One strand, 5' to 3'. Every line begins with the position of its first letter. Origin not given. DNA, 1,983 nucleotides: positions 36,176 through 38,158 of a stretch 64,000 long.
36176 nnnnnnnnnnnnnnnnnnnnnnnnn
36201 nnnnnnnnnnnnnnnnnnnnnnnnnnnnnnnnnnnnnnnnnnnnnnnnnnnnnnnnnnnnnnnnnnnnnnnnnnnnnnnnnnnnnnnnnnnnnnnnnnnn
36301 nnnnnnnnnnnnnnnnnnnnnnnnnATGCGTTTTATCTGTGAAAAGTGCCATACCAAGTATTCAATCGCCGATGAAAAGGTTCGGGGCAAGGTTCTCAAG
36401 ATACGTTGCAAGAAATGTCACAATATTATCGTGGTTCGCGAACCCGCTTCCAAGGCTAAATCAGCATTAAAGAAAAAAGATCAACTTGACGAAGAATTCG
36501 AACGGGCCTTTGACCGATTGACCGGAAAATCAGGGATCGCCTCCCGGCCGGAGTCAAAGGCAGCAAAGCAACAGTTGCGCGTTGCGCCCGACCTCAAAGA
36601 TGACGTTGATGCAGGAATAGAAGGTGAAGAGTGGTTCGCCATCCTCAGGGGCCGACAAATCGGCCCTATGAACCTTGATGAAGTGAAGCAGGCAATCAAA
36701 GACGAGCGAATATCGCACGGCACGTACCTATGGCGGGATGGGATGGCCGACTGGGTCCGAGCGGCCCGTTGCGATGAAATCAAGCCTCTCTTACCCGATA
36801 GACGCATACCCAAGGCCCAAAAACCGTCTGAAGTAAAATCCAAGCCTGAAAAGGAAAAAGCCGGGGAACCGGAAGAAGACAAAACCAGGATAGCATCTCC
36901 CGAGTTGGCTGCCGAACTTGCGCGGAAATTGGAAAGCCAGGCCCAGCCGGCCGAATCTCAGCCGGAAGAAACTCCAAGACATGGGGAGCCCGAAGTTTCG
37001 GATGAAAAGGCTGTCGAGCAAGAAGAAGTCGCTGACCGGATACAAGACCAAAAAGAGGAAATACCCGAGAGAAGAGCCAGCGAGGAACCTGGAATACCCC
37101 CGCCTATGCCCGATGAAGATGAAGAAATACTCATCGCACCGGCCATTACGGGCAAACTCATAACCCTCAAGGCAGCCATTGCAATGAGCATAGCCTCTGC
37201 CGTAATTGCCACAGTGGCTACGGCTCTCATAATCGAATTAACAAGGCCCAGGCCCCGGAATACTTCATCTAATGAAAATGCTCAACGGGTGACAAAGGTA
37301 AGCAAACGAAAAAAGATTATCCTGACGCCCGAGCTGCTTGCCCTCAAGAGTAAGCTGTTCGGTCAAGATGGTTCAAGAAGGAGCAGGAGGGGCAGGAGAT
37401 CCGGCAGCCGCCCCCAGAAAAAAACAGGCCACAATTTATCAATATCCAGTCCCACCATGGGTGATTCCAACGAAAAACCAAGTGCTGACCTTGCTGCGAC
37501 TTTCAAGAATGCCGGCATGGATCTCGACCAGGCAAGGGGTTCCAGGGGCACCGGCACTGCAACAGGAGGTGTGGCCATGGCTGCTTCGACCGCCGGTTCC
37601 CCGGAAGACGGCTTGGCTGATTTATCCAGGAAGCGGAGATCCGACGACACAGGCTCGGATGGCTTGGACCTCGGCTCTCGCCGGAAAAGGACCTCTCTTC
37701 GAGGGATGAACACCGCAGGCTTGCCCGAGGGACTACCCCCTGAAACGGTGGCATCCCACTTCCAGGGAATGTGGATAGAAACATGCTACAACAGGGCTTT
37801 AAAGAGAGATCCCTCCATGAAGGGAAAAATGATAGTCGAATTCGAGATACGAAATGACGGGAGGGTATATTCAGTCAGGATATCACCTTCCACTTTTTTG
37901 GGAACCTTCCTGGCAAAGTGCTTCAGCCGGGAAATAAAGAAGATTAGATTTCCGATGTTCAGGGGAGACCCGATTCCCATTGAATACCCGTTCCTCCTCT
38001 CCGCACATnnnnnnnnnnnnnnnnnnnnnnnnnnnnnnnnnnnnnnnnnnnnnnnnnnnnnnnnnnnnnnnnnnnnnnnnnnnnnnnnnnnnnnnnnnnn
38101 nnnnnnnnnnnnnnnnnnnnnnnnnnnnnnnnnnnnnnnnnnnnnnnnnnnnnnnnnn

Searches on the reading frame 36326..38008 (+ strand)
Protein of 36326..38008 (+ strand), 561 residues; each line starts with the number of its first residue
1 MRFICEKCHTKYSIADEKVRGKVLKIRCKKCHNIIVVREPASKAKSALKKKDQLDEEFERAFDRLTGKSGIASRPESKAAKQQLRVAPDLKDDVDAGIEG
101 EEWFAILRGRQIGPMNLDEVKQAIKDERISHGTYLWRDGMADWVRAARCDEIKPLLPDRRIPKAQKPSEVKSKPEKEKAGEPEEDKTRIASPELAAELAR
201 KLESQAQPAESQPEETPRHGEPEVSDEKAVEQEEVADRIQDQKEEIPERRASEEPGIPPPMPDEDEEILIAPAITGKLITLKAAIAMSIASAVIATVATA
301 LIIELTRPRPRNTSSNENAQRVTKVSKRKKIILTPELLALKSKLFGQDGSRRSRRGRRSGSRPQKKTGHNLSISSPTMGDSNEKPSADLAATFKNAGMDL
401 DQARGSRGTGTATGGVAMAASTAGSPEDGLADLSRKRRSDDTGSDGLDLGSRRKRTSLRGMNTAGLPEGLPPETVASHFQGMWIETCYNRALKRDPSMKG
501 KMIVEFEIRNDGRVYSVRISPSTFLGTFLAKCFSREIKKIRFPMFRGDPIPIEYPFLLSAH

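Call 4: search_protein_families(library=pfam, proteins=[window:36326-38008:+], max_evalue=1)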
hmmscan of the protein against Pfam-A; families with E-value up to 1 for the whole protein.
window:36326-38008:+ (561 aa): 6 families
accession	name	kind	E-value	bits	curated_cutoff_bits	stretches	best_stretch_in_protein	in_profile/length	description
PF14237.11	GYF_2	-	1.4e-12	47.6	25.8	1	103-151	1-49/50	GYF domain 2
PF13717.11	Zn_ribbon_4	-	3.1e-12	46.7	30.3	1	1-35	1-35/36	zinc-ribbon domain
PF13719.11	Zn_ribbon_5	-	6.8e-05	23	29.3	1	1-36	1-36/37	zinc-ribbon domain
PF14537.11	Cytochrom_c3_2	-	0.019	15.9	25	1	3-44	7-45/79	Cytochrome c3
PF03544.19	TonB_C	-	0.098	13.6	24.6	1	498-522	14-38/79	Gram-negative bacterial TonB protein C-terminal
PF14522.11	Cytochrome_C7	-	0.43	10.9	24.8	0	4-33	15-49/67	Cytochrome c7 and related cytochrome c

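Call 5: search_protein_families(library=ncbifam, proteins=[window:36326-38008:+], max_evalue=1)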
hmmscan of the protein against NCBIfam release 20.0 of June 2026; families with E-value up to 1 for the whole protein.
window:36326-38008:+ (561 aa): 6 families
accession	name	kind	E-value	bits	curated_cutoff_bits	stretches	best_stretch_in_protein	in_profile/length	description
NF033761.1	gliding_GltJ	equivalog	3.2e-31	109.2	450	3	1-47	1-47/671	adventurous gliding motility protein GltJ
NF033768.1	myxo_SS_tail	domain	3.2e-19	68.9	40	1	484-558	17-91/92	AgmX/PglI C-terminal domain-containing protein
NF033760.1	gliding_GltG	equivalog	1.4e-10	40.4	650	1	484-560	570-647/650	adventurous gliding motility protein GltG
TIGR02098.1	MJ0042_CXXC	domain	5.3e-07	29.2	20.9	1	1-37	1-37/38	MJ0042-type zinc finger domain-containing protein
TIGR01352.1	tonB_Cterm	subfamily_domain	0.033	14.5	27.1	1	497-522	11-36/76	TonB family protein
NF001629.0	PRK00415.1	equivalog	0.075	12.6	70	1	17-42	6-31/62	30S ribosomal protein S27e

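Call 50: find_homologous_proteins(query=window:36326-38008:+, max_evalue=0.00001)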
Query window:36326-38008:+ (561 aa): 192 proteins with E <= 0.00001 among 8000 candidates; the best 120 are listed.
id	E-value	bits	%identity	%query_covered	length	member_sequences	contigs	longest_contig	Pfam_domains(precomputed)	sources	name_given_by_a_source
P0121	0.0e+0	1237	100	100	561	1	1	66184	PF13717.12,PF14237.12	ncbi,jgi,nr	ncbi:MAG: AgmX/PglI C-terminal domain-containing protein [Deltaproteobacteria bacterium]|nr:AgmX/Pgl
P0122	2.0e-33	134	34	28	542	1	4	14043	PF13717.12,PF14237.12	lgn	-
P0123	8.3e-33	132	31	39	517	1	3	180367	PF13717.12,PF14237.12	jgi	jgi:predicted Zn finger-like uncharacterized protein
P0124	1.4e-29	121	25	99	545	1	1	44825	PF13717.12,PF14237.12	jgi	jgi:predicted Zn finger-like uncharacterized protein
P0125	8.4e-29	119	36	27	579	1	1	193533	PF13717.12,PF14237.12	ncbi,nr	ncbi:MAG: zinc-ribbon domain-containing protein [Deltaproteobacteria bacterium]|nr:zinc-ribbon domai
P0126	2.1e-28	118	31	35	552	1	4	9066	PF13717.12,PF14237.12,PF02213.22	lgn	-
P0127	6.1e-28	116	37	27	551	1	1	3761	PF13717.12,PF14237.12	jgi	jgi:predicted Zn finger-like uncharacterized protein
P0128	1.5e-27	115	35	28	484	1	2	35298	PF13717.12,PF14237.12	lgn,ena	-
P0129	1.9e-27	114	85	7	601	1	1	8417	PF13717.12,PF14237.12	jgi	jgi:predicted Zn finger-like uncharacterized protein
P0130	2.8e-27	114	31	18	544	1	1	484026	PF13717.12,PF14237.12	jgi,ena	-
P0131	3.2e-27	114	35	27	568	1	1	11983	PF13717.12,PF14237.12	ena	-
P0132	3.6e-27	114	35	27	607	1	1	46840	PF13717.12,PF14237.12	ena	-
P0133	7.5e-27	112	36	28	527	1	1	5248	PF13717.12,PF14237.12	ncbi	-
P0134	1.2e-26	112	37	28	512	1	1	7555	PF13717.12,PF14237.12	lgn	-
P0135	2.8e-26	111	37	28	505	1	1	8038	PF13717.12,PF14237.12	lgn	-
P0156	1.9e-20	91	77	7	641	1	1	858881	PF13717.12,PF14237.12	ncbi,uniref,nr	ncbi:GYF domain-containing protein [Lujinxingia vulgaris]|uniref:GYF domain-containing protein n=1 T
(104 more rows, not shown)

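Call 51: find_encoding_contigs(protein=P0156, flank=9000, max_places=2)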
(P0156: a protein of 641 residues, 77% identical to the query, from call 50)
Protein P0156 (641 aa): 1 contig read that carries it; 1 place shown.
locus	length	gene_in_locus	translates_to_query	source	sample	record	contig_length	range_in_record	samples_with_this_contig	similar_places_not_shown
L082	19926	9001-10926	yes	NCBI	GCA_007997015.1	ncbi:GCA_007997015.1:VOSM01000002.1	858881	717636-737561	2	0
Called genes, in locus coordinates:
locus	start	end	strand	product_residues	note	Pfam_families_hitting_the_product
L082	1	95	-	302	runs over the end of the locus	-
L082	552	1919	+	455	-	-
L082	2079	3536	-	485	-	PF25390:WD40_RLD, PF00415:RCC1, PF13540:RCC1_2 (weak), PF00415:RCC1, PF13540:RCC1_2 (weak), PF25390:WD40_RLD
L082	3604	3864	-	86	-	PF00462:Glutaredoxin, PF13417:GST_N_3 (weak), PF13409:GST_N_2 (weak)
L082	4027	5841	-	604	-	PF01343:Peptidase_S49, PF01972:SDH_protease (weak), PF25145:NfeD1b_N (weak), PF01343:Peptidase_S49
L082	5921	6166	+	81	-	-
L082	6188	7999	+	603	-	PF07443:HARP (weak), PF13742:tRNA_anti_2, PF02601:Exonuc_VII_L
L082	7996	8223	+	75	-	PF02609:Exonuc_VII_S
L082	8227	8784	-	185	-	-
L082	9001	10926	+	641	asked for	PF13717:Zn_ribbon_4, PF14237:GYF_2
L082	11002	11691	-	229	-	-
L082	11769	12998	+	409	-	PF04018:VCA0040-like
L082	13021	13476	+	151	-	PF02082:Rrf2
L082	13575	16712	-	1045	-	PF13174:TPR_6 (faint), PF13424:TPR_12 (faint), PF13428:TPR_14 (faint), PF14559:TPR_19 (faint), PF07719:TPR_2 (faint), PF13432:TPR_16 (weak), PF01464:SLT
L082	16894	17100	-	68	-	-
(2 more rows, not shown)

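Call 71: predict_structure(alignment_id=A2)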
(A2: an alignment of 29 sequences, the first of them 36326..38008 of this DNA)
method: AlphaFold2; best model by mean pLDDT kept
length: 561 residues; sequences in the alignment: 29
mean_pLDDT: 65.8   pTM: 0.32
mean pLDDT of the five models: 65.8, 64.5, 63.7, 62.2, 61.6
residues with pLDDT >= 90: 169; 70-90: 67; 50-70: 91; < 50: 234
segments of 3 or more residues with pLDDT < 50: 46-48, 71-97, 180-182, 184-187, 189-192, 202-212, 214-216, 224-226, 229-253, 262-274, 312-330, 346-363, 365-384, 386-425, 427-460
pLDDT, mean of each block of 10 residues (from residue 1): 95 93 94 92 54 68 65 43 43 49 95 96 96 96 96 90 60 53 49 51 45 49 50 44 45 51 43 56 84 90 79 42 40 65 53 46 47 45 46 42 42 42 43 43 42 41 61 83 89 94 96 96 96 96 92 91 59
secondary structure, 60 per line:
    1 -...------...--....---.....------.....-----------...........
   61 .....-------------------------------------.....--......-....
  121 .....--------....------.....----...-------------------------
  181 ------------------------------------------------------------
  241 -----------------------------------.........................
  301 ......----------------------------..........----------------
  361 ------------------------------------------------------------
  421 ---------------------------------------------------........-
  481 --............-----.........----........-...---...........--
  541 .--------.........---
elements in order: E2-4 E11-13 H16-19 E23-27 E34-38 H50-65 E103-107 E110-115 H117-125 E134-137 H276-306 H335-344 H472-479 H483-494 E500-508 E513-520 H528-538 E550-558

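Call 73: fold_search(model_id=the predicted structure, library=pdb)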
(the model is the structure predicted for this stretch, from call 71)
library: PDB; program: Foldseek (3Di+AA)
matches with E <= 10: 347; with E <= 0.001: 1
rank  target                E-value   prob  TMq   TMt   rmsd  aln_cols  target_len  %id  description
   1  7xzi_F                8.4e-04  1.00  0.10  0.32  12.9       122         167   17  Cryo-EM structure of TOC-TIC supercomplex from Chlamydomonas reinhardtii (released 2023-01-11)
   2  7z3c_MODEL_1_A        1.6e-03  1.00  0.11  0.58  17.2       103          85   21  Solution structure of GltJ GYF domain from Myxococcus xanthus (released 2023-02-22)
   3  7vcf_Q                1.9e-03  1.00  0.10  0.35  12.5       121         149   17  Cryo-EM structure of Chlamydomonas TOC-TIC supercomplex (released 2022-11-30)
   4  8z9y_E                2.5e-03  1.00  0.10  0.14  17.6       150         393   16  Cryo-EM Structure of the Arabidopsis thaliana TIC Complex (released 2024-11-27)
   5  6sly_MODEL_1_A        3.7e-03  1.00  0.12  0.47   8.2       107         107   17  NMR solution structure of Helicobacter pylori TonB-CTD (residues 179-285) (released 2020-03-25)
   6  2m2k_MODEL_1_A        1.3e-02  0.85  0.10  0.32  10.7       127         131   15  The structure of HasB CTD (released 2013-04-10)
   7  7zc8_A                1.5e-02  0.99  0.10  0.48   3.6        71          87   22  Crystal structure of the C-terminal domain of FusB, a TonB homologue (released 2022-08-17)
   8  5lw8_MODEL_1_A        1.6e-02  0.98  0.11  0.50   4.6        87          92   16  NMR solution structure of Helicobacter pylori TonB-CTD (residues 194-285) (released 2016-10-19)
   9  7zc8_B                1.7e-02  0.99  0.10  0.50   3.6        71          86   22  Crystal structure of the C-terminal domain of FusB, a TonB homologue (released 2022-08-17)
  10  1u07_A                2.5e-02  0.99  0.11  0.52   3.4        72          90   21  Crystal Structure of the 92-residue C-term. part of TonB with significant structural changes compared to shorter fragm (released 2004-11-30)
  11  2gsk_B                2.5e-02  0.98  0.10  0.53   3.3        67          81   21  Structure of the BtuB:TonB Complex (released 2006-06-13)
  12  6i97_D                2.6e-02  1.00  0.11  0.58   3.0        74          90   20  Structure of the ferrioxamine B transporter FoxA from Pseudomonas aeruginosa in complex with ferrioxamine B and a C-te (released 2019-08-28)
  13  1u07_B                2.6e-02  0.99  0.11  0.56   3.4        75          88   20  Crystal Structure of the 92-residue C-term. part of TonB with significant structural changes compared to shorter fragm (released 2004-11-30)
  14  2grx_C                4.3e-02  0.97  0.11  0.55   3.4        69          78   20  Crystal structure of TonB in complex with FhuA, E. coli outer membrane receptor for ferrichrome (released 2006-06-13)
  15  8rd6_MODEL_1_A        6.2e-02  0.72  0.09  0.38   4.9        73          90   25  the C-terminal domain of TonB protein from Salmonella enterica. (released 2024-01-17)
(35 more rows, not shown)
